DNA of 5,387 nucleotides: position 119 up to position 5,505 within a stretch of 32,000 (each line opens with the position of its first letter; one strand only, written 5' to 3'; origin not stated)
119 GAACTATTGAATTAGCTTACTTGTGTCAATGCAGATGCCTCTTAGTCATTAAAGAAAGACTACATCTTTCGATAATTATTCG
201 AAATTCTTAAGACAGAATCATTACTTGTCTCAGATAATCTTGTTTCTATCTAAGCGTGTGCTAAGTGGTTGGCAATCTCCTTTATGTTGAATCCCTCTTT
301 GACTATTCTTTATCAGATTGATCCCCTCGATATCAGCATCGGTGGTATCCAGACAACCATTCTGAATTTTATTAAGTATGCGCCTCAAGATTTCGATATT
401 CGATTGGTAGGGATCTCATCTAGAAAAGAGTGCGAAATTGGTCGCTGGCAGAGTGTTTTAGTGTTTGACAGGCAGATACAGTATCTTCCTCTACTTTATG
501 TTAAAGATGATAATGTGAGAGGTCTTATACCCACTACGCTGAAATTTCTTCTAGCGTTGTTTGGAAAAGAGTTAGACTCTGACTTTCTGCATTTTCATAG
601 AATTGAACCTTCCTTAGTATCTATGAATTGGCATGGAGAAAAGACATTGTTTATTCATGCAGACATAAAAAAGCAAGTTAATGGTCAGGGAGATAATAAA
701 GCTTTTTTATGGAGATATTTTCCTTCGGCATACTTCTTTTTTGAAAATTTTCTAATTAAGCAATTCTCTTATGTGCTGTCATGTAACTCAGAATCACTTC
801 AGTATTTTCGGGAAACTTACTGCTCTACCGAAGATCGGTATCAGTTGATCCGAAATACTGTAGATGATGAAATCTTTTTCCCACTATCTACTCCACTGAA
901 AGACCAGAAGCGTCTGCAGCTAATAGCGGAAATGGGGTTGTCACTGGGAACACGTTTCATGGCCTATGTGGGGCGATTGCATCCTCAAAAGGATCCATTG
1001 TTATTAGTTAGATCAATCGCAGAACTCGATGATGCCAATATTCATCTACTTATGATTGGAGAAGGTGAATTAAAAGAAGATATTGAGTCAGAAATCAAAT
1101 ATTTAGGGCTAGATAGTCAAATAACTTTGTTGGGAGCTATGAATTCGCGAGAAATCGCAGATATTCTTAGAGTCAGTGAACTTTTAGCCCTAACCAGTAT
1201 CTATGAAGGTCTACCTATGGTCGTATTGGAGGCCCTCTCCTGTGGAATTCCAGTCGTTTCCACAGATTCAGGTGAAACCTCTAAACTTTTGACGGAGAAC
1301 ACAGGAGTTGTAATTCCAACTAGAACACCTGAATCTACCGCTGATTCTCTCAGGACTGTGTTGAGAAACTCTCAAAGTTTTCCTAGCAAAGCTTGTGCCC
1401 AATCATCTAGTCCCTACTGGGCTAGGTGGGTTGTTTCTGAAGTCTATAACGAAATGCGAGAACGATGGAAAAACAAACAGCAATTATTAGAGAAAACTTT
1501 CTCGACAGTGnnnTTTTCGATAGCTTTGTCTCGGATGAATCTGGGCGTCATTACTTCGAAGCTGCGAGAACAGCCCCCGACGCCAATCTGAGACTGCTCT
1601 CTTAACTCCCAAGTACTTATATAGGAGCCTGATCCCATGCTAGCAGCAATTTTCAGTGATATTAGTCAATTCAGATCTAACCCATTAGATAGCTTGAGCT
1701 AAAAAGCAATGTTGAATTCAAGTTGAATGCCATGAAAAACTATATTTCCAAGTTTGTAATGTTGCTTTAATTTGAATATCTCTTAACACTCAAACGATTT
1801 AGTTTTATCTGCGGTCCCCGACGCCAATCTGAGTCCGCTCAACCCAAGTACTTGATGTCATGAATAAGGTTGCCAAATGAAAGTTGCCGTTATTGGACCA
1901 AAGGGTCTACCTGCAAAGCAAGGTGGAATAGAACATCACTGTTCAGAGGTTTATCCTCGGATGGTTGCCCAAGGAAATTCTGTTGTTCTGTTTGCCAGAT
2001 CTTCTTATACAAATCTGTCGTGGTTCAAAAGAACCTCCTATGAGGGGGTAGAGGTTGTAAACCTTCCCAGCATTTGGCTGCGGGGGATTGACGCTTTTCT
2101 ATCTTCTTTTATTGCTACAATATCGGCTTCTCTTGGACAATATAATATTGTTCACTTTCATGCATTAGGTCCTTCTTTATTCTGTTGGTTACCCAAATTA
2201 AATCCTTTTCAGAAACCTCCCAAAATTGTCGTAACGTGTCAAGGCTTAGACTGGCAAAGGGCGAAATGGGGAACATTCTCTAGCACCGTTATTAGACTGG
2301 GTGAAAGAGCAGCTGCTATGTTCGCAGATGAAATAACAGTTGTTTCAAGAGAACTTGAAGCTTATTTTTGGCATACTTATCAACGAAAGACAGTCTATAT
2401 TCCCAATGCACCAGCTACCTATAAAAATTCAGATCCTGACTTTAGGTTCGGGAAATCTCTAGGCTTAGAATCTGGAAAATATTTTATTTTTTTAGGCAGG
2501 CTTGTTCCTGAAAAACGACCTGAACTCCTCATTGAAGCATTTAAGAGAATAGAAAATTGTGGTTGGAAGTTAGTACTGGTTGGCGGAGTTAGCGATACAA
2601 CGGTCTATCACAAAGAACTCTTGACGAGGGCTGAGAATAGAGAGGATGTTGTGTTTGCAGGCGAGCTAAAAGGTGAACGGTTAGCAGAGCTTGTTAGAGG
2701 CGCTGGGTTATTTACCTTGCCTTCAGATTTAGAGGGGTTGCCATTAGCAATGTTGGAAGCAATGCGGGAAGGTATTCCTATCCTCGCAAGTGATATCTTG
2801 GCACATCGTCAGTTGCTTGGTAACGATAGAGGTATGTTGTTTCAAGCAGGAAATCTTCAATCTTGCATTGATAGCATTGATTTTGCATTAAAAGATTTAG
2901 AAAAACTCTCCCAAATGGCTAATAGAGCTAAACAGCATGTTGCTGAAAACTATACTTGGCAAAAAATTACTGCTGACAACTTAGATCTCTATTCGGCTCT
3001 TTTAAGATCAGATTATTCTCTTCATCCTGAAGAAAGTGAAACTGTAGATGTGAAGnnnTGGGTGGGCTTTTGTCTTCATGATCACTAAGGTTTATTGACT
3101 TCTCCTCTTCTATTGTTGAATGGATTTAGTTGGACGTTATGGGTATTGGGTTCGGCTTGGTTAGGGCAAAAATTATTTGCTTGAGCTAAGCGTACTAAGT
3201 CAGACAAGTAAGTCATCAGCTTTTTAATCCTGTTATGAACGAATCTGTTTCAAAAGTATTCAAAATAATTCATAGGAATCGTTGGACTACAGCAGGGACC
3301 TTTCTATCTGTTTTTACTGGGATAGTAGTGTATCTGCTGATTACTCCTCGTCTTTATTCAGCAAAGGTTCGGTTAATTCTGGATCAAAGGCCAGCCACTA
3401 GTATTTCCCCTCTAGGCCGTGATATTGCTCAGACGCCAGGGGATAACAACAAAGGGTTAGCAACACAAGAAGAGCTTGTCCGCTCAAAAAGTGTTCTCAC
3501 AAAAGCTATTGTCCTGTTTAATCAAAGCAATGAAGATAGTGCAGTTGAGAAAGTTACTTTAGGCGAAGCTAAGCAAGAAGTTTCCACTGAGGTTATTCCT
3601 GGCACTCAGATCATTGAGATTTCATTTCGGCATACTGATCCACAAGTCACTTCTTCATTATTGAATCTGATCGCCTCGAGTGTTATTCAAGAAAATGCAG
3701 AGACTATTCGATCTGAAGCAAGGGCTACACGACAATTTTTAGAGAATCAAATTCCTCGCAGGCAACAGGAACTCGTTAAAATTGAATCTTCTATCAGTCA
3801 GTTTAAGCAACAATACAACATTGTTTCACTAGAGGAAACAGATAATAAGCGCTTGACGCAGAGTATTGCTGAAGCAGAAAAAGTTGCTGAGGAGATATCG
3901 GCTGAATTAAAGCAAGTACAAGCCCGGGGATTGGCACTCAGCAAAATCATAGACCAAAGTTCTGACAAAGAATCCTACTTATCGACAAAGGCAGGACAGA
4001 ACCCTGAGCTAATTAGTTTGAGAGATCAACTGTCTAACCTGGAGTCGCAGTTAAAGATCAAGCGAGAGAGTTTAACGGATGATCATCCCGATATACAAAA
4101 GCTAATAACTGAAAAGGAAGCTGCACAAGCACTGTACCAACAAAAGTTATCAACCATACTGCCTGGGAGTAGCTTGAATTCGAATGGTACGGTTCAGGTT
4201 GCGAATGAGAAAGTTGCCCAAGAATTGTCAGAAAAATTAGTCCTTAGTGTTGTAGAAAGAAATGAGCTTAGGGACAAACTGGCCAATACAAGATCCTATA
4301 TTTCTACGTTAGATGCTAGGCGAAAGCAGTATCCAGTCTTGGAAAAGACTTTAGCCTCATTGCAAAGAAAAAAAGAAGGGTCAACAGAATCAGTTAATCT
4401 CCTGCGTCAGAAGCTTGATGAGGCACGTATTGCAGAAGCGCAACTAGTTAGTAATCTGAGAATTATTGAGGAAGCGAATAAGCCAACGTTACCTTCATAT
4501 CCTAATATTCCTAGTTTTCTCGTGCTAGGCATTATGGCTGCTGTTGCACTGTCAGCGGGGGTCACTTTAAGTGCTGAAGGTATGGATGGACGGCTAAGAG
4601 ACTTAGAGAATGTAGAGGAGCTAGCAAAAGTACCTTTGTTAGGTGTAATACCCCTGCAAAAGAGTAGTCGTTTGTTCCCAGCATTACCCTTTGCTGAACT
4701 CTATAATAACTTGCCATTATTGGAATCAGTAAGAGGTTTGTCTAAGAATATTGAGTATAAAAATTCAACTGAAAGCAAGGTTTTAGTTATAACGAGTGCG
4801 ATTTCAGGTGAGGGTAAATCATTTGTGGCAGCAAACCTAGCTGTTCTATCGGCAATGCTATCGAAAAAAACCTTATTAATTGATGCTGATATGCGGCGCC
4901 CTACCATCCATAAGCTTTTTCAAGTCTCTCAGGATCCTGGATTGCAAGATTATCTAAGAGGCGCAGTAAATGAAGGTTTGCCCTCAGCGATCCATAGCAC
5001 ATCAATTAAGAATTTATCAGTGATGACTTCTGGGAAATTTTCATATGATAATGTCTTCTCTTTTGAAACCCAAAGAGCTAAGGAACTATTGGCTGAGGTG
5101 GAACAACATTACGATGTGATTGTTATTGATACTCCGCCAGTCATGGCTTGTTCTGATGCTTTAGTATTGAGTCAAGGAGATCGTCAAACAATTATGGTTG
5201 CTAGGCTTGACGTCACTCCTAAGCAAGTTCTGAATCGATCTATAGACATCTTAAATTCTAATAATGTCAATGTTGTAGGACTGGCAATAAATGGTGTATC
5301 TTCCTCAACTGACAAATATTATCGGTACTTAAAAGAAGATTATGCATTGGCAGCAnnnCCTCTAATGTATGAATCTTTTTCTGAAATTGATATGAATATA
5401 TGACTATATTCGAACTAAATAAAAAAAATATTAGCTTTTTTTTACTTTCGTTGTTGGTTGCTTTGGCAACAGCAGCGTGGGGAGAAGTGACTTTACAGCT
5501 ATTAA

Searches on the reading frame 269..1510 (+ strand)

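Call 10: search_protein_families(library=pfam, proteins=[window:269-1510:+], max_evalue=0.001)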
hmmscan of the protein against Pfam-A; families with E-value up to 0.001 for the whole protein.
window:269-1510:+ (414 aa): 3 families
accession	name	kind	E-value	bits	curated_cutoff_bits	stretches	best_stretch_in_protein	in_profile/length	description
PF00534.26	Glycos_transf_1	-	5.4e-30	104.6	26.4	1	225-368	12-159/172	Glycosyl transferases group 1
PF13692.12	Glyco_trans_1_4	-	4.8e-27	95.4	27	1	231-367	4-142/142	Glycosyl transferases group 1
PF20706.3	GT4-conflict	-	9.6e-06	25.3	26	1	235-344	204-323/385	Family 4 Glycosyltransferase in conflict systems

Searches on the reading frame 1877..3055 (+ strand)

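Call 10: search_protein_families(library=pfam, proteins=[window:1877-3055:+], max_evalue=0.001)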
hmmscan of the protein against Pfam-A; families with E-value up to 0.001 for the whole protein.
window:1877-3055:+ (393 aa): 7 families
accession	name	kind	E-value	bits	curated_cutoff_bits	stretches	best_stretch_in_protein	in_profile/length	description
PF00534.26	Glycos_transf_1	-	8.3e-29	100.7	26.4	1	198-353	13-171/172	Glycosyl transferases group 1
PF13692.12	Glyco_trans_1_4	-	1.6e-21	77.5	27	1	201-340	2-142/142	Glycosyl transferases group 1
PF13439.12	Glyco_transf_4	-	3.8e-11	43.7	28.5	1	16-177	2-164/170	Glycosyltransferase Family 4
PF13579.12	Glyco_trans_4_4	-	4.2e-11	43.9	29.7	1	16-177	1-157/158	Glycosyl transferase 4-like domain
PF20706.3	GT4-conflict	-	2e-09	37.3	26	1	203-365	200-382/385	Family 4 Glycosyltransferase in conflict systems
PF09314.17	DUF1972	-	2.4e-07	31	25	1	2-175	3-181/186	Domain of unknown function (DUF1972)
PF13524.12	Glyco_trans_1_2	-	1.5e-05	25.4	25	1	216-366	3-140/144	Glycosyl transferase-like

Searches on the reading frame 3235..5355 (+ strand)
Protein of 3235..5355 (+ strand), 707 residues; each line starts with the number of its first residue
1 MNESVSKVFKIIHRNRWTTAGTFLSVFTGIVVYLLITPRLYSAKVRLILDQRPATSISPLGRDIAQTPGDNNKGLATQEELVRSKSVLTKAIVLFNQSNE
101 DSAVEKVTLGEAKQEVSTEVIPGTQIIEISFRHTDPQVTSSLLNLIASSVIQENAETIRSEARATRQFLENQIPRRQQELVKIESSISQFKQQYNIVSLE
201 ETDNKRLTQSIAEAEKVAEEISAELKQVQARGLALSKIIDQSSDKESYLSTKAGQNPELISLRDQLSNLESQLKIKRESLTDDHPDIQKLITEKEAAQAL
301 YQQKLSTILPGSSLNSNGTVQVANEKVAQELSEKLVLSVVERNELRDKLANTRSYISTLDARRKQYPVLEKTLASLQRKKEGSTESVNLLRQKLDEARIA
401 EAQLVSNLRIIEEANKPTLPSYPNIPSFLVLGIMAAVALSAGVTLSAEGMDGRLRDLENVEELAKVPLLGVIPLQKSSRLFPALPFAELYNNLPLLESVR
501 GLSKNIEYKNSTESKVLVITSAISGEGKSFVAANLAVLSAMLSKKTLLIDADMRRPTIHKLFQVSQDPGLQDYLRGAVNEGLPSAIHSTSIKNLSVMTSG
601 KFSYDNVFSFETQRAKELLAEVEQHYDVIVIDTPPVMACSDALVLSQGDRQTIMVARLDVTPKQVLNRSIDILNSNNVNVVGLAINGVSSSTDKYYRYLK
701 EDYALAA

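Call 10: search_protein_families(library=pfam, proteins=[window:3235-5355:+], max_evalue=0.001)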
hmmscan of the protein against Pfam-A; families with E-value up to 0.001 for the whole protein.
window:3235-5355:+ (707 aa): 5 families
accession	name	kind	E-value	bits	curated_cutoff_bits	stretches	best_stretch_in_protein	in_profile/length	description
PF10609.15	ParA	-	4.6e-11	43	27.1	1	515-686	4-173/246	NUBPL iron-transfer P-loop NTPase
PF13614.12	AAA_31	-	5e-10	40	27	1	515-653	2-145/177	AAA domain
PF01656.29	CbiA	-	5.9e-07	29.9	25.4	1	518-693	2-90/125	CobQ/CobB/MinD/ParA nucleotide binding domain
PF13807.11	GNVR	-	7.7e-06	26.2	27.7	1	373-445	6-78/82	G-rich domain on putative tyrosine kinase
PF09140.17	MipZ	-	0.00032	20.5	20.7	1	516-635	2-109/262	ATPase MipZ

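Call 71: search_protein_families(library=ncbifam, proteins=[window:3235-5355:+], max_evalue=0.001)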
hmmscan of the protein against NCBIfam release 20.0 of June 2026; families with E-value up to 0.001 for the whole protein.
window:3235-5355:+ (707 aa): 20 families
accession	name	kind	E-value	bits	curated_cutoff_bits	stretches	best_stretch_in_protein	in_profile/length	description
NF007350.0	PRK09841.1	equivalog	1e-40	139.6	1248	2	361-703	360-718/726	tyrosine-protein kinase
TIGR01007.1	eps_fam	subfamily_domain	1.6e-39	135.6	108.05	1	497-698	1-200/204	polysaccharide biosynthesis tyrosine autokinase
TIGR01005.1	eps_transp_fam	subfamily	2.6e-37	128.4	411.7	2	509-702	541-730/754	exopolysaccharide transport protein family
NF008568.0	PRK11519.1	equivalog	2.7e-37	128.3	1068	1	497-703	508-713/720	tyrosine-protein kinase Wzc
TIGR03018.1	pepcterm_TyrKin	hypoth_equivalog_domain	5.2e-36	123.9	230.65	1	508-680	29-203/207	XrtA-associated tyrosine autokinase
TIGR03007.1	pepcterm_ChnLen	equivalog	9e-36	123.1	278.85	1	5-476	3-464/498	XrtA system polysaccharide chain length determinant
TIGR03029.1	EpsG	equivalog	1.9e-31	109.3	313.8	1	511-685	100-272/274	chain length determinant protein tyrosine kinase EpsG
TIGR03017.1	EpsF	equivalog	4.6e-23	81.7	422.75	1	6-472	4-443/444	chain length determinant protein EpsF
TIGR01969.1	minD_arch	subfamily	3.2e-12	46.1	201.75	1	516-691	2-173/251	cell division ATPase MinD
TIGR01968.1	minD_bact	equivalog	5.7e-09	35.7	212.9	1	515-688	2-173/261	septum site-determining protein MinD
NF041136.1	MrpORP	equivalog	9.4e-09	35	450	1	515-684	6-174/365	iron-sulfur cluster carrier protein MrpORP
TIGR01006.1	polys_exp_MPA1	subfamily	3.3e-08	33.3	296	1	394-473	143-222/226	CspC family polysaccharide chain length determinant protein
TIGR03815.1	CpaE_hom_Actino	equivalog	7.5e-08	31.9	154.45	1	509-677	106-273/340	septum site-determining protein Ssd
TIGR03371.1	cellulose_yhjQ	equivalog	2.4e-06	27.2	157.85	1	515-670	2-158/246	cellulose biosynthesis protein BcsQ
NF041283.1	PrgP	equivalog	9.6e-06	25.1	400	1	515-651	3-157/297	ParA superfamily DNA segregation protein PrgP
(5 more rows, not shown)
